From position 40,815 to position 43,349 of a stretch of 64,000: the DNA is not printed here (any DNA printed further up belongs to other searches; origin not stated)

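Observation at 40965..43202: Orphan type IV coupling protein (VirD4/TraG family) with no other T4SS genes in the 64-kb window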

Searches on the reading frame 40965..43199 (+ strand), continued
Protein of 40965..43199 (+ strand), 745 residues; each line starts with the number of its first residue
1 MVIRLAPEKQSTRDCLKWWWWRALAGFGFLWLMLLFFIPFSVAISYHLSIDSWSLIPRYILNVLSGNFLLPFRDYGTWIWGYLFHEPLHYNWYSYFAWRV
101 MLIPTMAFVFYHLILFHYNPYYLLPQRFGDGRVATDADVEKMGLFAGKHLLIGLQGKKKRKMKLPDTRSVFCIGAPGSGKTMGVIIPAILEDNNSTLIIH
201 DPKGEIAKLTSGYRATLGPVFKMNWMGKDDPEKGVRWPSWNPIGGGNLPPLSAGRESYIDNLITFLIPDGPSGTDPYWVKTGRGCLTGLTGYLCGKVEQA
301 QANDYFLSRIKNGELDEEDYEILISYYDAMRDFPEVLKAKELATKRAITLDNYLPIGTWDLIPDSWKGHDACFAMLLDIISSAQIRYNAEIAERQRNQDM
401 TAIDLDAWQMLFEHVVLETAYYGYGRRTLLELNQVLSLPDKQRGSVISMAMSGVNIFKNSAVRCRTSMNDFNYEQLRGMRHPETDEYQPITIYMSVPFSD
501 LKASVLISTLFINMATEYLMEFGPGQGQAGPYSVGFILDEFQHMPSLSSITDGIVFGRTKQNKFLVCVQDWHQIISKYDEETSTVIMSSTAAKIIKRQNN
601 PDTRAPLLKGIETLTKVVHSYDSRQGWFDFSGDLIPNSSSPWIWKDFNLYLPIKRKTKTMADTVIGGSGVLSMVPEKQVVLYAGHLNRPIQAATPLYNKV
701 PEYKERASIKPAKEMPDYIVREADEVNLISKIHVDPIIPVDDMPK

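Call 12: find_encoding_contigs(protein=P0096, flank=10000, max_places=3)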
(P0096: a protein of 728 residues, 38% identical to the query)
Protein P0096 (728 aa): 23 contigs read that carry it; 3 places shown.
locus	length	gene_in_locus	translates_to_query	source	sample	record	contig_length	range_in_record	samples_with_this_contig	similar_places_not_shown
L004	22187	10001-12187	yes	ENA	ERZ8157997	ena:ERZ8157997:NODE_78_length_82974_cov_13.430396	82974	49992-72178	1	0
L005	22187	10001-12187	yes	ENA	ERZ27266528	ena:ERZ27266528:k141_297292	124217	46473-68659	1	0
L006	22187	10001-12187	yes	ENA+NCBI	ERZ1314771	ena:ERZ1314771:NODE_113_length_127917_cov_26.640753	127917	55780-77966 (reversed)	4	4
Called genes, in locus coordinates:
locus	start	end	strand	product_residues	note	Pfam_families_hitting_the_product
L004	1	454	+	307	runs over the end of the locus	-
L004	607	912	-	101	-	-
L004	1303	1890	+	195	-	-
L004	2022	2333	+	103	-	-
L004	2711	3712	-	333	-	PF00730:HhH-GPD, PF00633:HHH (weak), PF14815:NUDIX_4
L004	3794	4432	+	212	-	PF05656:DUF805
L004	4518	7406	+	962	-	PF17900:Peptidase_M1_N, PF01433:Peptidase_M1, PF11940:DUF3458, PF17432:DUF3458_C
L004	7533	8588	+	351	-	-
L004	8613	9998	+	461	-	PF00805:Pentapeptide, PF13576:Pentapeptide_3 (faint), PF13599:Pentapeptide_4 (weak), PF00805:Pentapeptide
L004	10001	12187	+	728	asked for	PF02534:T4SS-DNA_transf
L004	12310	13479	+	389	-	PF00753:Lactamase_B, PF19583:ODP, PF12706:Lactamase_B_2, PF00258:Flavodoxin_1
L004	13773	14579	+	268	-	-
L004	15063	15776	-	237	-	-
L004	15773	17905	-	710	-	PF08308:PEGA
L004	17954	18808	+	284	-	PF13489:Methyltransf_23 (weak), PF08241:Methyltransf_11, PF08242:Methyltransf_12, PF13649:Methyltransf_25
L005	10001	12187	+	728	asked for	PF02534:T4SS-DNA_transf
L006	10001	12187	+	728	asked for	PF02534:T4SS-DNA_transf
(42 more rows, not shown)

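Call 13: find_encoding_contigs(protein=P0083, flank=10000, max_places=2)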
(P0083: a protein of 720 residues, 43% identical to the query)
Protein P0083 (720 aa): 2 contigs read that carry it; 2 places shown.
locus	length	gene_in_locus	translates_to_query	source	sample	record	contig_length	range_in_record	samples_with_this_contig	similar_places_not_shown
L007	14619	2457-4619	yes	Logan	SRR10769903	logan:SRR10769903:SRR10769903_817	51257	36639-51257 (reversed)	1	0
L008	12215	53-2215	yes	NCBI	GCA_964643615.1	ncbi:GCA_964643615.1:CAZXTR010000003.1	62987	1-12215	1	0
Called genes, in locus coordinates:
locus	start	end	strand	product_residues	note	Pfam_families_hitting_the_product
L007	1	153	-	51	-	?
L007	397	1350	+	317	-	PF03331:LpxC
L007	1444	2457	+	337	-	PF00805:Pentapeptide, PF13599:Pentapeptide_4 (weak), PF00805:Pentapeptide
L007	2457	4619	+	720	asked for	PF02534:T4SS-DNA_transf, PF10412:TrwB_AAD_bind (faint), PF02534:T4SS-DNA_transf, PF12696:TraG-D_C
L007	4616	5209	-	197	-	PF21176:RecR_HhH, PF02132:RecR_ZnF (weak), PF13662:Toprim_4, PF21175:RecR_C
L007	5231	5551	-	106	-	PF02575:YbaB_DNA_bd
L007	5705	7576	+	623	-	PF17297:PEPCK_N, PF00821:PEPCK_GTP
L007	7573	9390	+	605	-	PF01541:GIY-YIG, PF27096:UvrC_M, PF02151:UVR (weak), PF22920:UvrC_RNaseH, PF08459:UvrC_RNaseH_dom, PF14520:HHH_5 (weak)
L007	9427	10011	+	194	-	PF01066:CDP-OH_P_transf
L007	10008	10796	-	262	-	PF03167:UDG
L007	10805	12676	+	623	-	PF13181:TPR_8 (faint), PF13428:TPR_14 (faint), PF13432:TPR_16 (faint), PF21033:RMD1-3 (faint), PF25063:ARM_TT21_C (weak), PF09976:TPR_21 (weak), PF13424:TPR_12 (weak), PF07719:TPR_2 (weak), +11 more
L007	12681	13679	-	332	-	-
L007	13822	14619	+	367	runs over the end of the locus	PF02646:RmuC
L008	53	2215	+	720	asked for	PF02534:T4SS-DNA_transf, PF10412:TrwB_AAD_bind (faint), PF02534:T4SS-DNA_transf, PF12696:TraG-D_C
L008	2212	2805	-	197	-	PF21176:RecR_HhH, PF02132:RecR_ZnF (weak), PF13662:Toprim_4, PF21175:RecR_C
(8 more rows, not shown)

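Call 15: find_related_loci(query=window:40965-43199:+, collection=genome_contigs, flank=10000)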
Query window:40965-43199:+ (745 aa) in genome_contigs; peptide patterns used: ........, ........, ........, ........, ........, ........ (x = any residue, [..] = any of these).
83 stretches matched a pattern; 30 encode a relative of the query (tblastn E <= 1e-3); 29 distinct loci.
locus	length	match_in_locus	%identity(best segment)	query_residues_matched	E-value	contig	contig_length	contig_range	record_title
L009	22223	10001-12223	97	1-741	0e+0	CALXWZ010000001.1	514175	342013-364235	MAG: uncultured Alphaproteobacteria bacterium isolate BRZ_CI__bin89 genome assembly, contig: BRZ_CI__NODE_3_length_51417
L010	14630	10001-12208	77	1-737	0e+0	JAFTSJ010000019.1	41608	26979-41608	MAG: Alphaproteobacteria bacterium isolate RGIG4106 Roe_deer_Cecum.Co__c1125300, whole genome shotgun sequence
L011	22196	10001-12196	72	2-738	0e+0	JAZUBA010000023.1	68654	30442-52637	MAG: Alphaproteobacteria bacterium isolate T1900045318_YK20190007.MAGScoT_cleanbin_000005 SGB_6327_k141_1649138, whole g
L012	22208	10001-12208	72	1-739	0e+0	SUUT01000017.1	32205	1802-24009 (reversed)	MAG: Alphaproteobacteria bacterium isolate SIG53 NODE_28862_length_32205_cov_10.642621, whole genome shotgun sequence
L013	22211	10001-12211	71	1-739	0e+0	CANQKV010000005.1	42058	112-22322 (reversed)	MAG: uncultured Alphaproteobacteria bacterium isolate Lapin-026__bin93 genome assembly, contig: Lapin-026__NODE_932_leng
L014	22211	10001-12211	71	1-739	0e+0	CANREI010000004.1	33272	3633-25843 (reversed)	MAG: uncultured Alphaproteobacteria bacterium isolate Lapin-024__bin64 genome assembly, contig: Lapin-024__NODE_1671_len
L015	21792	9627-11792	68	5-735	0e+0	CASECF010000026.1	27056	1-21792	uncultured Alphaproteobacteria bacterium isolate CO.O65.metabat-bins.242 genome assembly, contig: CO.O65.metabat-bins.24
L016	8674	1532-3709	67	5-739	0e+0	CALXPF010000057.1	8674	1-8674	MAG: uncultured Alphaproteobacteria bacterium isolate BRZ_FB__bin41 genome assembly, contig: BRZ_FB__NODE_10834_length_8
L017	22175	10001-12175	67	9-738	0e+0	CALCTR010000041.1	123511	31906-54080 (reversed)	MAG TPA_asm: uncultured Alphaproteobacteria bacterium isolate SRR6425795_bin.15_CONCOCT_v1.1_MAG genome assembly, contig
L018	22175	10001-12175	66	9-738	0e+0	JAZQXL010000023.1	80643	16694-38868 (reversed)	MAG: Alphaproteobacteria bacterium isolate T1900045162_TC20190156.MAGScoT_cleanbin_000005 SGB_5084_k141_1657138, whole g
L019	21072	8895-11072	66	9-738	0e+0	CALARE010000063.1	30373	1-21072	MAG TPA_asm: uncultured Alphaproteobacteria bacterium isolate SRR6425825_bin.103_CONCOCT_v1.1_MAG genome assembly, conti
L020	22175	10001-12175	66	9-738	0e+0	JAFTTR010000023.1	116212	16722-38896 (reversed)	MAG: Alphaproteobacteria bacterium isolate RGIG4140 Roe_deer_Colon-1__c573734, whole genome shotgun sequence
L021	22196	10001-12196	65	5-741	0e+0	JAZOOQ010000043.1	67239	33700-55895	MAG: Alphaproteobacteria bacterium isolate T1900045627_YK20190321.MAGScoT_cleanbin_000013 SGB_8036_k141_1820011, whole g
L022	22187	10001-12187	65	9-741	0e+0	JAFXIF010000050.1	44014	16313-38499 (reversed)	MAG: Alphaproteobacteria bacterium isolate RGIG6438 Sheep_Rectum.Co__c2525903, whole genome shotgun sequence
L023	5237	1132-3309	65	9-738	0e+0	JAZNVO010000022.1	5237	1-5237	MAG: Alphaproteobacteria bacterium isolate T1900044789_TS20190255.MAGScoT_cleanbin_000022 SGB_2638_k141_2314, whole geno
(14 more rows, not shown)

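Call 20: search_dna_similar(query=window:40965-43199:+, collection=plasmids, mode=protein, max_rows=25)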
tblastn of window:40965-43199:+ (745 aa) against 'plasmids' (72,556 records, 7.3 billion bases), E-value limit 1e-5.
Records with a match: 179; places in all: 180; records where one place covers at least 80% of the query: 2.
Best place of each record, by identity: <60% 179.
By first word of the organism name: Campylobacter 32; Listeria 30; Escherichia 17; Mesorhizobium 10; Sphingobium 9; Bradyrhizobium 9; Citrobacter 7; Variovorax 6; Klebsiella 6; Xanthomonas 4; and 32 more.
By predicted mobility (MOB-suite, as given by PLSDB): conjugative 115; non-mobilizable 55; mobilizable 9.
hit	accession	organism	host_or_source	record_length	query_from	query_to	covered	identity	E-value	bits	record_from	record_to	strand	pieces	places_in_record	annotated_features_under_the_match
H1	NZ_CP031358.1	Erythrobacter aureus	marine sediment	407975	52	719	90%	26.5%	3e-57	219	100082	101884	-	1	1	type IV secretory system conjugative DNA transfer family protein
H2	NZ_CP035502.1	Sphingosinicella sp. BN140058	Cell culture,soil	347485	91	719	84%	25.5%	6e-56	215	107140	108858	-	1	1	type IV secretory system conjugative DNA transfer family protein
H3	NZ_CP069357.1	Microvirga sp. VF16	Vachellia farnesiana,Cell culture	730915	140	699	75%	27.0%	1e-34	221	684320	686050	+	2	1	type IV secretory system conjugative DNA transfer family protein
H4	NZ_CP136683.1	Thalassospira lucentensis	Macrocystis pyrifera gametophyte,Whole ...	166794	83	717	69%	26.3%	2e-17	156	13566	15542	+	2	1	type IV secretory system conjugative DNA transfer family protein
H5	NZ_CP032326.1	Azospirillum argentinense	soil sample,Agricultural field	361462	79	706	69%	25.6%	1e-20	170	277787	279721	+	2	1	type IV secretory system conjugative DNA transfer family protein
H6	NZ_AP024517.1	Nitrosospira sp. NRS527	Oryza sativa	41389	114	623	49%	29.0%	2e-13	141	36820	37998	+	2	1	type IV secretory system conjugative DNA transfer family protein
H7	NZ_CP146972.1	Photobacterium damselae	Penaeus japonicus,shrimp farm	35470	440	731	39%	25.8%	5e-6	58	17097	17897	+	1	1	type IV secretory system conjugative DNA transfer family protein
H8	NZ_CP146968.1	Photobacterium damselae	Penaeus japonicus,shrimp farm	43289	440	731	39%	25.8%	5e-6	58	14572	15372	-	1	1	type IV secretory system conjugative DNA transfer family protein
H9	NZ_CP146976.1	Photobacterium damselae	-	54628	440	731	39%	25.8%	5e-6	58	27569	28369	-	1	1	type IV secretory system conjugative DNA transfer family protein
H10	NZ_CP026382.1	Sphingopyxis sp. MG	Environmental isolate,sewage & soil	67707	435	719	38%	25.8%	7e-7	61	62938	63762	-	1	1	type IV secretory system conjugative DNA transfer family protein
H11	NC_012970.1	Methylovorus glucosotrophus SIP3-4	-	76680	428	728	40%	22.6%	2e-7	63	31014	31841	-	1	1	type IV secretory system conjugative DNA transfer family protein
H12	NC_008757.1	Polaromonas naphthalenivorans CJ2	-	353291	414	718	41%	21.8%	2e-6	59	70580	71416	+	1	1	conjugal transfer protein TraG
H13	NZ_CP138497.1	Variovorax boronicumulans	Legume root,PacBio whole genome assembly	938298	434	712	37%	23.2%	2e-6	60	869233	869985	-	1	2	conjugal transfer protein TraG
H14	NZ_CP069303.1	Shinella sp. PSBB067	monoisolate,Minnesota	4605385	434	717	38%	22.5%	2e-7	62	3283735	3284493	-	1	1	none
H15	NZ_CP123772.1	Pseudomonas viciae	Whole organism,agricultural soil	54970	435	711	37%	23.1%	4e-6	58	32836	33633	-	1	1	type IV secretory system conjugative DNA transfer family protein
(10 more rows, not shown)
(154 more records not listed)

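Call 21: search_solved_structures(query=window:40965-43199:+, max_evalue=0.01, show_alignments=2)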
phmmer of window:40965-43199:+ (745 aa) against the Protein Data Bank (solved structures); distinct sequences matched with E-value up to 0.01: 0.

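Call 22: get_annotated_region(hit=H1, flank=15000)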
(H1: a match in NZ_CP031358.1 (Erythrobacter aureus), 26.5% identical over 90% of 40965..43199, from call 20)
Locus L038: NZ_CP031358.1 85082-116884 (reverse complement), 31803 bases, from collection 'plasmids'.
description: Erythrobacter aureus strain YH-07 plasmid unnamed, complete sequence
organism: Erythrobacter aureus (NCBI taxid 2182384)
taxonomy: Bacteria; Pseudomonadota; Alphaproteobacteria; Sphingomonadales; Erythrobacteraceae; Erythrobacter; Erythrobacter aureus
host: -; source: marine sediment; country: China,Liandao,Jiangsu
typing (MOB-suite, as given by PLSDB): non-mobilizable
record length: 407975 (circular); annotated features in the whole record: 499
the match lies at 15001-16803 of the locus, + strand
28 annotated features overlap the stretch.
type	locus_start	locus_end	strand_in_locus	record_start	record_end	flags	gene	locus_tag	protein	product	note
CDS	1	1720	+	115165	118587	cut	-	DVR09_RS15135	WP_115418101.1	MobA/MobL family protein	-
CDS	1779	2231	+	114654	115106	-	-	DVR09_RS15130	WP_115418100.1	hypothetical protein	-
CDS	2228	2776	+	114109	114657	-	-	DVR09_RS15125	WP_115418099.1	hypothetical protein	-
CDS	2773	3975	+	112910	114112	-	-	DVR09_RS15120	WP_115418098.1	DnaB-like helicase C-terminal domain-containing protein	GO:0006260 - DNA replication [Evidence IEA]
CDS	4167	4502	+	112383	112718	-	-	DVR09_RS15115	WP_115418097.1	TrbC/VirB2 family protein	-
CDS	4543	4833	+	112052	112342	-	-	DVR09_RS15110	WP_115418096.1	hypothetical protein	-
CDS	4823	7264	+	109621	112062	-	-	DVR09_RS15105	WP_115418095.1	VirB4 family type IV secretion system protein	-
CDS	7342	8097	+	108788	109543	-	-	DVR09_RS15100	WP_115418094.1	type IV secretion system protein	-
CDS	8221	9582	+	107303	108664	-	-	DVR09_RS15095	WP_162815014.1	hypothetical protein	-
CDS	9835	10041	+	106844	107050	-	-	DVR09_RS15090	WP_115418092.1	hypothetical protein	-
CDS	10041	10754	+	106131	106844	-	-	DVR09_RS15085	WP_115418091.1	VirB8/TrbF family protein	-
CDS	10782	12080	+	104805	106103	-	-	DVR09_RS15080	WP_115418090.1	TrbG/VirB9 family P-type conjugative transfer protein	-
CDS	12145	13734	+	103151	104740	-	-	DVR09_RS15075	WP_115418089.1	TrbI/VirB10 family protein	-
CDS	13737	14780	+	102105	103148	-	-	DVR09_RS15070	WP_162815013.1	ATPase, T2SS/T4P/T4SS family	-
CDS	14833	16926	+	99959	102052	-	-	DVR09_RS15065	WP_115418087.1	type IV secretory system conjugative DNA transfer family protein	-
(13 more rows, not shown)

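Call 23: get_annotated_region(hit=H2, flank=15000)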
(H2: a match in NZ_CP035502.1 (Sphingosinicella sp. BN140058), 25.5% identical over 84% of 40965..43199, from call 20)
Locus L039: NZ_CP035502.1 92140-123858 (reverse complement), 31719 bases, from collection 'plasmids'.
description: Sphingosinicella sp. BN140058 plasmid p1, complete sequence
organism: Sphingosinicella sp. BN140058 (NCBI taxid 1892855)
taxonomy: Bacteria; Pseudomonadota; Alphaproteobacteria; Sphingomonadales; Sphingosinicellaceae; Sphingosinicella; Sphingosinicella sp. BN140058
host: -; source: Cell culture,soil; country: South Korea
typing (MOB-suite, as given by PLSDB): mobilizable; relaxase MOBQ
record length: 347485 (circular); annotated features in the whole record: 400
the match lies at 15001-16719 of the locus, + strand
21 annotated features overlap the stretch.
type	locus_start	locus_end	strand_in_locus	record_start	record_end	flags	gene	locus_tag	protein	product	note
CDS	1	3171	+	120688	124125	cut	-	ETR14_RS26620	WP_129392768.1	MobA/MobL family protein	-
CDS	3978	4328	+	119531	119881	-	-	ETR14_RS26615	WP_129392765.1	hypothetical protein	-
CDS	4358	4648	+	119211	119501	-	-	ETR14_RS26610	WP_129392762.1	hypothetical protein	-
CDS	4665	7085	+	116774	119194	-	-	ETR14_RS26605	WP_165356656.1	hypothetical protein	-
CDS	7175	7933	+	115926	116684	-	-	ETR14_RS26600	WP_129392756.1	hypothetical protein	-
CDS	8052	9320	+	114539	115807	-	-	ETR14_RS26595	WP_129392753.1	hypothetical protein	-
CDS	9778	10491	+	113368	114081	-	-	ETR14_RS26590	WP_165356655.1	type IV secretion system protein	-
CDS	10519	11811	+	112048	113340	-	-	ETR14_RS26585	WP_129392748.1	TrbG/VirB9 family P-type conjugative transfer protein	-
CDS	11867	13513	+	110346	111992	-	-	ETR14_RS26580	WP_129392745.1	TrbI/VirB10 family protein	-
CDS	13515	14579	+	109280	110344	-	-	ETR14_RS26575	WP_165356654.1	ATPase, T2SS/T4P/T4SS family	-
CDS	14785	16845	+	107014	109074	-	-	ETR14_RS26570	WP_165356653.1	type IV secretory system conjugative DNA transfer family protein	-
CDS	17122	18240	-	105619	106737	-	-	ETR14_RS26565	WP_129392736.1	hypothetical protein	-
CDS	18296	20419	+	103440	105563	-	-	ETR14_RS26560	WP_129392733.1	DNA topoisomerase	GO:0006265 - DNA topological change [Evidence IEA]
CDS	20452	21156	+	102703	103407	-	-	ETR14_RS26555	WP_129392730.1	hypothetical protein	-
CDS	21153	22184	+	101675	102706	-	-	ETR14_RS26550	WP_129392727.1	CHC2 zinc finger domain-containing protein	GO:0006260 - DNA replication [Evidence IEA]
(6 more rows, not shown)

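Call 32: search_solved_structures(query=A1, max_evalue=1, show_alignments=2)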
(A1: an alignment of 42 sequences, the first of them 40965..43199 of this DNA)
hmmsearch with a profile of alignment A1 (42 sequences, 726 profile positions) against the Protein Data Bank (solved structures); distinct sequences matched with E-value up to 1: 5.
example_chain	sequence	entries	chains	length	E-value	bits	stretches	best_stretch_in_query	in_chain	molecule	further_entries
8dol_A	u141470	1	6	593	7.4e-09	37.5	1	441-718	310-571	Cag pathogenicity island protein (Cag5)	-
1gl6_A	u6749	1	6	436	0.012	17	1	534-672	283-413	ATPASE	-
1e9r_A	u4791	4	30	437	0.012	16.9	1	534-672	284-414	CONJUGAL TRANSFER PROTEIN TRWB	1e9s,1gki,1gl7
7el2_A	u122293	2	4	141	0.028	15.8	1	437-469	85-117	Homoprotocatechuate degradation operon regulator HpaR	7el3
6fcg_A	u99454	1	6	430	0.045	15.1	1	312-365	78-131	Glycoside hydrolase, GH17 family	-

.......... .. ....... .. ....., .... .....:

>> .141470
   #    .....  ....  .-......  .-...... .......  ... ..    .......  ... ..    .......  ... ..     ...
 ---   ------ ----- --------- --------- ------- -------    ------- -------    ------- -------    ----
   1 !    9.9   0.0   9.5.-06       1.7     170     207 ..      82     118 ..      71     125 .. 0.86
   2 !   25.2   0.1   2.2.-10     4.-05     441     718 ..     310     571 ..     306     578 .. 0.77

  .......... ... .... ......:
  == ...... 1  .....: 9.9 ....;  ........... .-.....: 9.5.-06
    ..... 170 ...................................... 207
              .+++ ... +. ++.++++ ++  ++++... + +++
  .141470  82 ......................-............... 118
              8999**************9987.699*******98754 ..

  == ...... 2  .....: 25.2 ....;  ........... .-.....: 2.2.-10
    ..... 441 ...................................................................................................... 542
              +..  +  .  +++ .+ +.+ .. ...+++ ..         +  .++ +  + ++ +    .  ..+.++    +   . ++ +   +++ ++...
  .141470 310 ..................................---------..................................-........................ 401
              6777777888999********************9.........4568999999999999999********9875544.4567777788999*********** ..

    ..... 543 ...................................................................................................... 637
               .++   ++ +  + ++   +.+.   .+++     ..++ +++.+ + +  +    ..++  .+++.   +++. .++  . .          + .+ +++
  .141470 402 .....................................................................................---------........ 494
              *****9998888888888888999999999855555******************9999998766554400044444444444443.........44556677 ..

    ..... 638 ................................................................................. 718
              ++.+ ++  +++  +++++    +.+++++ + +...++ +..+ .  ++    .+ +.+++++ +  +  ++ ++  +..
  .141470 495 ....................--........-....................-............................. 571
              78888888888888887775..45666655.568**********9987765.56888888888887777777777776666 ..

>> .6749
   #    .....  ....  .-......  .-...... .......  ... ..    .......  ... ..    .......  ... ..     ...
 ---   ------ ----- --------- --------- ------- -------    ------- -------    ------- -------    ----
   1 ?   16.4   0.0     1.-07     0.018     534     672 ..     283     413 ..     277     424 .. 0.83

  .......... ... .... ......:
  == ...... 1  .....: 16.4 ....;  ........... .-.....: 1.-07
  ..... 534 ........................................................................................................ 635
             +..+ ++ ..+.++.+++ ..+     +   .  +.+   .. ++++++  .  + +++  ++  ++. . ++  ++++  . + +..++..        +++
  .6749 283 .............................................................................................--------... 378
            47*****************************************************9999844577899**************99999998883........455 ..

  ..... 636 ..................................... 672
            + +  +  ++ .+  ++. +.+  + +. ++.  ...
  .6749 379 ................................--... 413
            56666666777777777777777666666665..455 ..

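Call 33: search_protein_families(library=padloc, proteins=[window:40965-43199:+], max_evalue=0.01)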
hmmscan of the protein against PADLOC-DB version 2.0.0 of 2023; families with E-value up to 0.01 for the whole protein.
window:40965-43199:+ (745 aa): 0 families
